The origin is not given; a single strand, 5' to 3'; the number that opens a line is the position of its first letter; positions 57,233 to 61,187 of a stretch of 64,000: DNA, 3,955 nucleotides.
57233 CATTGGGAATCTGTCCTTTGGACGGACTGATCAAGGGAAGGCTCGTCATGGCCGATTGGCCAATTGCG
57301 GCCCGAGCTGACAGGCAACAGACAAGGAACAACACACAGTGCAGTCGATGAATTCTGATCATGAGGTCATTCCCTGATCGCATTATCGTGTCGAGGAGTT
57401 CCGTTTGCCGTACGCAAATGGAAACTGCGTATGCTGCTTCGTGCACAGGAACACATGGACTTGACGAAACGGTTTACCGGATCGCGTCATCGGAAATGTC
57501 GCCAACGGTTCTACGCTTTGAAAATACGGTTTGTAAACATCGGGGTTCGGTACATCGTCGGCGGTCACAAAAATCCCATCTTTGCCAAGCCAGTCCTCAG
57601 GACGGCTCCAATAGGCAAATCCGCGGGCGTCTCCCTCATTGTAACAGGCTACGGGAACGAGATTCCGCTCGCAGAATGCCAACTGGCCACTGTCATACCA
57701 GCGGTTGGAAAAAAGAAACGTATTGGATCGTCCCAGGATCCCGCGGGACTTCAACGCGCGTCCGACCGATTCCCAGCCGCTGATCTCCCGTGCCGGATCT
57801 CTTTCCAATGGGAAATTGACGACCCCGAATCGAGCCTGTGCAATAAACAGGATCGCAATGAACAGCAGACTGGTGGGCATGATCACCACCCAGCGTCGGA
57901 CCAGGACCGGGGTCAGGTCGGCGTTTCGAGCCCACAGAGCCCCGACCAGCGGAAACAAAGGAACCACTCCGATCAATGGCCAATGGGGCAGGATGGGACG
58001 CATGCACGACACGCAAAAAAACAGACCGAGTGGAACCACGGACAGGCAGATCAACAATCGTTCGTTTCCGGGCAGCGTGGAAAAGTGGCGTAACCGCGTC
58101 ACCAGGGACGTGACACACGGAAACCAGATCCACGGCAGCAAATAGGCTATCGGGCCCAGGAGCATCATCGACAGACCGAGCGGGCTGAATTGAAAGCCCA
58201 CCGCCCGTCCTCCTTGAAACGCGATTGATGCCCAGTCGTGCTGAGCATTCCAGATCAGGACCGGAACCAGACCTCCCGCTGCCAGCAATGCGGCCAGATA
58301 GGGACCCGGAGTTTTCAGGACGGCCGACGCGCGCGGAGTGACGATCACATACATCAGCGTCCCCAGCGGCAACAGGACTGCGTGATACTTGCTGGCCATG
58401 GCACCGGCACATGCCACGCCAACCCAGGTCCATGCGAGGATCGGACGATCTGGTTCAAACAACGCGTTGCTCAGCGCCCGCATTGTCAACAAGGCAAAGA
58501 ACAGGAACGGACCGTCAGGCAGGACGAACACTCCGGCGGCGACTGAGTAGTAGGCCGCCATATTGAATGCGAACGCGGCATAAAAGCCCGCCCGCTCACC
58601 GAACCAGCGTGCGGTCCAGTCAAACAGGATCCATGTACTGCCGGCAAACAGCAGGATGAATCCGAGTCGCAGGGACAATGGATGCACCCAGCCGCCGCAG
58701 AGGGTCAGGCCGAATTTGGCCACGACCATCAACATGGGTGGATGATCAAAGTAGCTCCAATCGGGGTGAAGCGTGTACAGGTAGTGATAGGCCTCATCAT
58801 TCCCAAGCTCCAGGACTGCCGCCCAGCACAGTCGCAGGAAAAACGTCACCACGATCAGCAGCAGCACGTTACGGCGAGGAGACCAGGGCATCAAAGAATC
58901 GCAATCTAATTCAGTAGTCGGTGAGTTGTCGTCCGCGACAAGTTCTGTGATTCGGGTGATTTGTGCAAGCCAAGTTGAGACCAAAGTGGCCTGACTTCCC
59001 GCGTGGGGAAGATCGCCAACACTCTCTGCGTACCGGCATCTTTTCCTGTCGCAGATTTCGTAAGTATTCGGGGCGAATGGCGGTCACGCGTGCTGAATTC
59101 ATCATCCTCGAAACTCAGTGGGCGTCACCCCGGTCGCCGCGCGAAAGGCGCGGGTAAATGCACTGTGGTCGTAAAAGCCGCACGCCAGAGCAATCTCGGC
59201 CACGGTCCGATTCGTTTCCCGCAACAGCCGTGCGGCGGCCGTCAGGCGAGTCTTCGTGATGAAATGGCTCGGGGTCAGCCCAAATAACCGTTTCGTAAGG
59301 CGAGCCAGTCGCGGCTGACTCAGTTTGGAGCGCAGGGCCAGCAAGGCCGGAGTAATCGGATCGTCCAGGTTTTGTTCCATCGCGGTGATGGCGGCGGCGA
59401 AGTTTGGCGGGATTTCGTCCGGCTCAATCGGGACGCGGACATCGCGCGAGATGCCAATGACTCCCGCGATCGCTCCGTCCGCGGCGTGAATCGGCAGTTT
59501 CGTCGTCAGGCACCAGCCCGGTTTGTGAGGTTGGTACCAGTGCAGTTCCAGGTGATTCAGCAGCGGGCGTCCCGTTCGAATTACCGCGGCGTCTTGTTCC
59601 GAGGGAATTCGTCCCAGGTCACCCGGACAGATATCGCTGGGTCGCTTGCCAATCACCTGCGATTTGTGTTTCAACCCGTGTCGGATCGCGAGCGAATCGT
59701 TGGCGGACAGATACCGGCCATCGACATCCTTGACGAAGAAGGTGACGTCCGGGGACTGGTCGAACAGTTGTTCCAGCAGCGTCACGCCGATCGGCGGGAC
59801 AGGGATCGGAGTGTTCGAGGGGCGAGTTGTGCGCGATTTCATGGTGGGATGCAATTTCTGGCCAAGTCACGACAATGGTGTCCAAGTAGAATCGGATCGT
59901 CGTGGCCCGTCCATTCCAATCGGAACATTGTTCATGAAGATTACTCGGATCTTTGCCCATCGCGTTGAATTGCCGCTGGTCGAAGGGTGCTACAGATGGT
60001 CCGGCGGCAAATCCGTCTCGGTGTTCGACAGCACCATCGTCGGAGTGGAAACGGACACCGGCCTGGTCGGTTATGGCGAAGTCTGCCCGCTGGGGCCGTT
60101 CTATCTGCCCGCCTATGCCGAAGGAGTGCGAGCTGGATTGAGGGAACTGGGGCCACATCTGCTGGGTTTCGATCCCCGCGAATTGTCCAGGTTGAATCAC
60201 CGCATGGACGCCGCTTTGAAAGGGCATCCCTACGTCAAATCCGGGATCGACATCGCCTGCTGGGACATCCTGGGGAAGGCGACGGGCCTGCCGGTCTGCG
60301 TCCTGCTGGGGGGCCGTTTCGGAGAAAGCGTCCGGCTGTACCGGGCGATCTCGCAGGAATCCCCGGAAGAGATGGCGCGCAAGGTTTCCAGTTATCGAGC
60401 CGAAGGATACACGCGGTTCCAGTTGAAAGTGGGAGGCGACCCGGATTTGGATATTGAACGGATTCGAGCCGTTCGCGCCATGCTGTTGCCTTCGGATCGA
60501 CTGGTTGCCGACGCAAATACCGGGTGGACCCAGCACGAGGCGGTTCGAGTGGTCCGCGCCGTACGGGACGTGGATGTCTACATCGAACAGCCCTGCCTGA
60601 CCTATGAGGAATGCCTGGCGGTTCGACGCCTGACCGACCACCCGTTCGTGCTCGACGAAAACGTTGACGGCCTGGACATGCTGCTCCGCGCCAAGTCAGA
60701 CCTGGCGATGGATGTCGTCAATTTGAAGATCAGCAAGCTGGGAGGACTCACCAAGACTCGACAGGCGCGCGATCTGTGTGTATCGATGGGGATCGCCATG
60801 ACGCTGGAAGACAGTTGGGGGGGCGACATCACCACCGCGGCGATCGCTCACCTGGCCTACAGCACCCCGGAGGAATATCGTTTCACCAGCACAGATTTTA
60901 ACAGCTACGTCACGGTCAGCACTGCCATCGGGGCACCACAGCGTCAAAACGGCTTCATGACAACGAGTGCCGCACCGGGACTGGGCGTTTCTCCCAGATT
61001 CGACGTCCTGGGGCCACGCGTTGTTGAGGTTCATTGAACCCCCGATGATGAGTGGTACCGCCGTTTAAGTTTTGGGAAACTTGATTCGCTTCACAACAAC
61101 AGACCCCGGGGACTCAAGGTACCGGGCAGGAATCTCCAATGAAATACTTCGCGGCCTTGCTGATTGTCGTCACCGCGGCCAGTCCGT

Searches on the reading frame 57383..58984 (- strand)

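Call 33: search_protein_families(library=pfam, proteins=[window:57383-58984:-], max_evalue=0.0001)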
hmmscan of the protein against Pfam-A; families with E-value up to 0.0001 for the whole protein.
window:57383-58984:- (533 aa): 1 family
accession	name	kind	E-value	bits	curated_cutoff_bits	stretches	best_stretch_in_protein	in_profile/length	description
PF13231.12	PMT_2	-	9.2e-20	71.9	26.1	1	80-245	1-160/160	Dolichyl-phosphate-mannose-protein mannosyltransferase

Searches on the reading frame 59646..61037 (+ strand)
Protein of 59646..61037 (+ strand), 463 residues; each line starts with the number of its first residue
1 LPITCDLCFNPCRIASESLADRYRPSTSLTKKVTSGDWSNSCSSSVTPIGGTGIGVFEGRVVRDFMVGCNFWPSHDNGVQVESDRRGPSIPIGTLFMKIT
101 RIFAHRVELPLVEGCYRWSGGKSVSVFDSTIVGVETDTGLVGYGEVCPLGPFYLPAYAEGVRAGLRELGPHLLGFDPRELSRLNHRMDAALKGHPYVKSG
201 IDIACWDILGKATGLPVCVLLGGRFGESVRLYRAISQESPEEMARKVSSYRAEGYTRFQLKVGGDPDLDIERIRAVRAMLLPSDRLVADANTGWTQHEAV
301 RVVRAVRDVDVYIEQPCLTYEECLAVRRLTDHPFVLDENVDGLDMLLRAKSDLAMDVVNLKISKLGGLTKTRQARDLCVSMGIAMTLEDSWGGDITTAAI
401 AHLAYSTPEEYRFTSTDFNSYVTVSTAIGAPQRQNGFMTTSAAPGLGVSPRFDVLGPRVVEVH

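Call 33: search_protein_families(library=pfam, proteins=[window:59646-61037:+], max_evalue=0.0001)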
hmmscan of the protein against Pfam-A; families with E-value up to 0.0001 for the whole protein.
window:59646-61037:+ (463 aa): 2 families
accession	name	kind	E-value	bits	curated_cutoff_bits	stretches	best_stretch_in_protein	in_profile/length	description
PF13378.12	MR_MLE_C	-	1e-44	153.3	29.4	1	242-451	1-216/219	Enolase C-terminal domain-like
PF02746.21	MR_MLE_N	-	1.2e-15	58.2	22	1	130-222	29-117/117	Mandelate racemase / muconate lactonizing enzyme, N-terminal domain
